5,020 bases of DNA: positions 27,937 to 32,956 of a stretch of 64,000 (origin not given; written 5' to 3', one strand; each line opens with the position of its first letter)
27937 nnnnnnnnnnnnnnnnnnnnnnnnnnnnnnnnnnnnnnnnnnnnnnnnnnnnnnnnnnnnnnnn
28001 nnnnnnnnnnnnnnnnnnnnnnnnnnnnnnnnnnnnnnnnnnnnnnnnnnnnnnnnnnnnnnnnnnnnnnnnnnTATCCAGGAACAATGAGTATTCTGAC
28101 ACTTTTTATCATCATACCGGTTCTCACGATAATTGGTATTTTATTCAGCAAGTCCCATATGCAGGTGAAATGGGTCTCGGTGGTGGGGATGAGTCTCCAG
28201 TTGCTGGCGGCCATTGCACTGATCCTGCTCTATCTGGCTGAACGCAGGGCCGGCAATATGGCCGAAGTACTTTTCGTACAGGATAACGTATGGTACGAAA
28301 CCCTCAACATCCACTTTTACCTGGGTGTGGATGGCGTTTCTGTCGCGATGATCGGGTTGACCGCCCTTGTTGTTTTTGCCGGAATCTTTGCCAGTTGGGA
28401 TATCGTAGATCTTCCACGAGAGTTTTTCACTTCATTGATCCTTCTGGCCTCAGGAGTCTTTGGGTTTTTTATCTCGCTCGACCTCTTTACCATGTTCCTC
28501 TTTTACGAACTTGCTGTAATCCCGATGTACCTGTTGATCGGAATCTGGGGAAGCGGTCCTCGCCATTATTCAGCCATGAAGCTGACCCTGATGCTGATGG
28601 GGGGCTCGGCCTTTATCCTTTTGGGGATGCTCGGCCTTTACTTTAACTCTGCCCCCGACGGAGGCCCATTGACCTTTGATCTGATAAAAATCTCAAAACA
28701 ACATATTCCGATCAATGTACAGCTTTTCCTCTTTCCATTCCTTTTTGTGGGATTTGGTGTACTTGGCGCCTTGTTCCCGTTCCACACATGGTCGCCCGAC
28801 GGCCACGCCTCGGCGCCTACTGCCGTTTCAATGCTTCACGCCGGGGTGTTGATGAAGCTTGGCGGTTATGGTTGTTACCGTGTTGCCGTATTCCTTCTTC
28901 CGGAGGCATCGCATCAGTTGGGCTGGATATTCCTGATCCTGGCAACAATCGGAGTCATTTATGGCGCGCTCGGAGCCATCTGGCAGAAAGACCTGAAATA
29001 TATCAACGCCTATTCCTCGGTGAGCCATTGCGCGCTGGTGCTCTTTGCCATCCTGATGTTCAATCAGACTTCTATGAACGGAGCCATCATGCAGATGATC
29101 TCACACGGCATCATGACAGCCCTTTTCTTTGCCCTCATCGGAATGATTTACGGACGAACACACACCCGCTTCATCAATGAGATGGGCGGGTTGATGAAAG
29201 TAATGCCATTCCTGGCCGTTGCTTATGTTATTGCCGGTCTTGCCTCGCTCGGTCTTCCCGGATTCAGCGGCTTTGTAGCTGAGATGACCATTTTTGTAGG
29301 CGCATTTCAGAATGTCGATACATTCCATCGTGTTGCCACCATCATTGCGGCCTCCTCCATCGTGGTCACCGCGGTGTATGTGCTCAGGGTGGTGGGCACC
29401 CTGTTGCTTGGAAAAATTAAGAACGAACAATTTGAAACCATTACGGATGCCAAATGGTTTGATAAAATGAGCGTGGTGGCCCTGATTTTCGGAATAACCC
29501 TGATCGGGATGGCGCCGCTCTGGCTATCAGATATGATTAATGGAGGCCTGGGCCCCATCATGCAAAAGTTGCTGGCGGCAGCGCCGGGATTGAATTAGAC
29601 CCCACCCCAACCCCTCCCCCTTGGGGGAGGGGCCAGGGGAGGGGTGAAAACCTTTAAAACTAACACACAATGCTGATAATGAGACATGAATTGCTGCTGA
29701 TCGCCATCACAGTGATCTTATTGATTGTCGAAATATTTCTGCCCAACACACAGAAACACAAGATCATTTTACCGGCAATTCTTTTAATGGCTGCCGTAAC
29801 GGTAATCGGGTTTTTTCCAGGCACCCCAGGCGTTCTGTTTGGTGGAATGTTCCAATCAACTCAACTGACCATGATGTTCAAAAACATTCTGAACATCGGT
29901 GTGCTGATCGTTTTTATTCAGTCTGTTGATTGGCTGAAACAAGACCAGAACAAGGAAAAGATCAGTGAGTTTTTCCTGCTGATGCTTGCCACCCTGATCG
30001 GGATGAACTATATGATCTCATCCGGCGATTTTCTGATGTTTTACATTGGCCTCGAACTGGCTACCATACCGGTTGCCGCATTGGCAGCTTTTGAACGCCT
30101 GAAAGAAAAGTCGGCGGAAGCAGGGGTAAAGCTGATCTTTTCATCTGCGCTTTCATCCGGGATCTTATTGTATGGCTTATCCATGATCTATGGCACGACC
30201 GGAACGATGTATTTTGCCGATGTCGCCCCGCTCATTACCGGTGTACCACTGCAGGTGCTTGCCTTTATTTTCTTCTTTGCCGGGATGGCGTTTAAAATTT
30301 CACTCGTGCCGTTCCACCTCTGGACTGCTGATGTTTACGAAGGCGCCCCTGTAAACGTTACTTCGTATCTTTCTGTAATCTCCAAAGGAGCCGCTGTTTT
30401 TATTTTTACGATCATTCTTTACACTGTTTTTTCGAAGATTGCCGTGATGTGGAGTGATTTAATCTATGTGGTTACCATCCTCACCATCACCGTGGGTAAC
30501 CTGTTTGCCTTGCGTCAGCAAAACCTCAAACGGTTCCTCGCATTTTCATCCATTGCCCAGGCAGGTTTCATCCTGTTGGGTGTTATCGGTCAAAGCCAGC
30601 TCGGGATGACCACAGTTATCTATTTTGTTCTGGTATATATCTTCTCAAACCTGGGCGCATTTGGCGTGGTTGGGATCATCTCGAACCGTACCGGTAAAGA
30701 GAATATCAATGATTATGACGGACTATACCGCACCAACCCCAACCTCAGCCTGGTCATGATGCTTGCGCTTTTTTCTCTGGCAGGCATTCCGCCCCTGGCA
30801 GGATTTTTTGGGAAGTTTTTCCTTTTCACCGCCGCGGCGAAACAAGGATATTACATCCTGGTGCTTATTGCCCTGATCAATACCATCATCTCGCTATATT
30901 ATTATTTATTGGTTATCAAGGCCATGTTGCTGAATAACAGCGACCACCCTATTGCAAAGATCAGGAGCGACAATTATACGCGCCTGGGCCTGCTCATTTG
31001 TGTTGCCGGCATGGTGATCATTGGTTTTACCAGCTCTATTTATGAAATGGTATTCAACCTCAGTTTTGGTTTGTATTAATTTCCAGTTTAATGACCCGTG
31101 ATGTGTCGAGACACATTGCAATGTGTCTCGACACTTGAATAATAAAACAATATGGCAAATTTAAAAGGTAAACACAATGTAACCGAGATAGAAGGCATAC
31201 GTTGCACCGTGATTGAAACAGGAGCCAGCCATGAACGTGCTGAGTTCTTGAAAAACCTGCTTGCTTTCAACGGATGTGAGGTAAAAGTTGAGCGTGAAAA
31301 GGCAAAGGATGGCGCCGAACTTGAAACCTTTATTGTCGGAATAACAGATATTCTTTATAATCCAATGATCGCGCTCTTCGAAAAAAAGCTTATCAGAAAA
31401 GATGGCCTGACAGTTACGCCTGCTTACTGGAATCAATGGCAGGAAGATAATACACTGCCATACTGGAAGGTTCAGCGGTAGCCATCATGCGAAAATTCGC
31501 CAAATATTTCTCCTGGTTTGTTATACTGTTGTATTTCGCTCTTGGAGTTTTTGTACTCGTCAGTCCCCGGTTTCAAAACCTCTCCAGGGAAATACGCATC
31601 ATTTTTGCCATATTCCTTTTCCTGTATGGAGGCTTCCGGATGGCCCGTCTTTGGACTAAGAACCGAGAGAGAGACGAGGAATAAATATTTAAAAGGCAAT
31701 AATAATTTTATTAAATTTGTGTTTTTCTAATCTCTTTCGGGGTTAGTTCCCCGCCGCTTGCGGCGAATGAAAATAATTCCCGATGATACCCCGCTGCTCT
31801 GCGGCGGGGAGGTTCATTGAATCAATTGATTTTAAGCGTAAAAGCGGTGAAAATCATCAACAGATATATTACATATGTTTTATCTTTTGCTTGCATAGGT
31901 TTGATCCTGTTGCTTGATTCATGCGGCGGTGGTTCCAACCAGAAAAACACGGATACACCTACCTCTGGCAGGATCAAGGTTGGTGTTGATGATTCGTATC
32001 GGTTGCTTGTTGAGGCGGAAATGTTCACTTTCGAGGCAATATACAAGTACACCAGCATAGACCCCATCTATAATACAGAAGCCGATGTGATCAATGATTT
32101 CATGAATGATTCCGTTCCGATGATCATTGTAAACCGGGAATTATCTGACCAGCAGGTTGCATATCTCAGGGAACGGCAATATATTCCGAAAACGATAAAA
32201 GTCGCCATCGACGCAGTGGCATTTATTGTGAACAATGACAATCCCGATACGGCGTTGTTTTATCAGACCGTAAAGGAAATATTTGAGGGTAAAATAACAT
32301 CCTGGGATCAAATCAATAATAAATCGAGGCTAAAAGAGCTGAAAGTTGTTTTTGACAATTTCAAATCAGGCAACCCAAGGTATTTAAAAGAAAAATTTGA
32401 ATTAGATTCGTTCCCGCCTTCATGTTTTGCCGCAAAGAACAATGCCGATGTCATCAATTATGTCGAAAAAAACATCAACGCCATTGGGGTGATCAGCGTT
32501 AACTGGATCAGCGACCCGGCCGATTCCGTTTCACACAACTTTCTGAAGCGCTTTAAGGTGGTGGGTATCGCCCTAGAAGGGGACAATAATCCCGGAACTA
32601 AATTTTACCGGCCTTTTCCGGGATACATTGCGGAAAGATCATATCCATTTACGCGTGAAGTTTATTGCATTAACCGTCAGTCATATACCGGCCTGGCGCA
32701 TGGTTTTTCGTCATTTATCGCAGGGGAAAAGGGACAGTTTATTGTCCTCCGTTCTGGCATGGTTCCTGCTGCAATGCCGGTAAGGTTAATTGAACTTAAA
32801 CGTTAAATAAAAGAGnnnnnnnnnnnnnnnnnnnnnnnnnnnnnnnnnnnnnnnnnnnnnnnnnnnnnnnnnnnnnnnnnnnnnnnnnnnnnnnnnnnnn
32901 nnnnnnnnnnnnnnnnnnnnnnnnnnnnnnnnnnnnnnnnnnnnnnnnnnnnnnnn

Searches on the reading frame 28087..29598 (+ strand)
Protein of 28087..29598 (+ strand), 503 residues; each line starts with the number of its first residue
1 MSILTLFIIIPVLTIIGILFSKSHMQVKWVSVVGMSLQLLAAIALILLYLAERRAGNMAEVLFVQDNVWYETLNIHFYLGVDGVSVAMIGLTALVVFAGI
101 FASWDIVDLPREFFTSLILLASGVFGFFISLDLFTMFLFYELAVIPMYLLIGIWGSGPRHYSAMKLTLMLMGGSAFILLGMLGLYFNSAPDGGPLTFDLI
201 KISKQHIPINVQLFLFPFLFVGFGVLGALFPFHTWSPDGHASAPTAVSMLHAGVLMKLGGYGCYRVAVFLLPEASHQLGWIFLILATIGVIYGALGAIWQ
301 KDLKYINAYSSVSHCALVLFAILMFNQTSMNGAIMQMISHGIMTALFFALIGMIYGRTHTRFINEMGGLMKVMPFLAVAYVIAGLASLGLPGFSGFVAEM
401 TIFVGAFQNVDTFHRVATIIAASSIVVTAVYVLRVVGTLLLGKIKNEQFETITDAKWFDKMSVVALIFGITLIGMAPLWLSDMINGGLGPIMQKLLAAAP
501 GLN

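Call 17: search_protein_families(library=pfam, proteins=[window:28087-29598:+], max_evalue=0.000001)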
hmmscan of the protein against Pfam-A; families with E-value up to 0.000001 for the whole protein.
window:28087-29598:+ (503 aa): 1 family
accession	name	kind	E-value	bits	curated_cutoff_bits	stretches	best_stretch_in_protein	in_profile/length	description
PF00361.26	Proton_antipo_M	-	3.9e-61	207.3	21.5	1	130-417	1-286/294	NADH:quinone oxidoreductase/Mrp antiporter, TM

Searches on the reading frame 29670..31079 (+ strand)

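Call 16: search_protein_families(library=pfam, proteins=[window:29670-31079:+], max_evalue=0.000001)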
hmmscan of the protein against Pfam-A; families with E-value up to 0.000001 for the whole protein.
window:29670-31079:+ (469 aa): 1 family
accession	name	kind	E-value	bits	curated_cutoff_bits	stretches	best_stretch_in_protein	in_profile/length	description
PF00361.26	Proton_antipo_M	-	6.6e-68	229.5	21.5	1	118-408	1-294/294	NADH:quinone oxidoreductase/Mrp antiporter, TM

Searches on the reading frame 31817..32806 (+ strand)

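Call 16: search_protein_families(library=pfam, proteins=[window:31817-32806:+], max_evalue=0.000001)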
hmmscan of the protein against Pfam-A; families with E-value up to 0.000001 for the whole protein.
window:31817-32806:+ (329 aa): 1 family
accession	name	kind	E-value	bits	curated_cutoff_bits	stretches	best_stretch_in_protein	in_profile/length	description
PF12849.12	PBP_like_2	-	2.9e-27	96.5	27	1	45-304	4-266/267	PBP superfamily domain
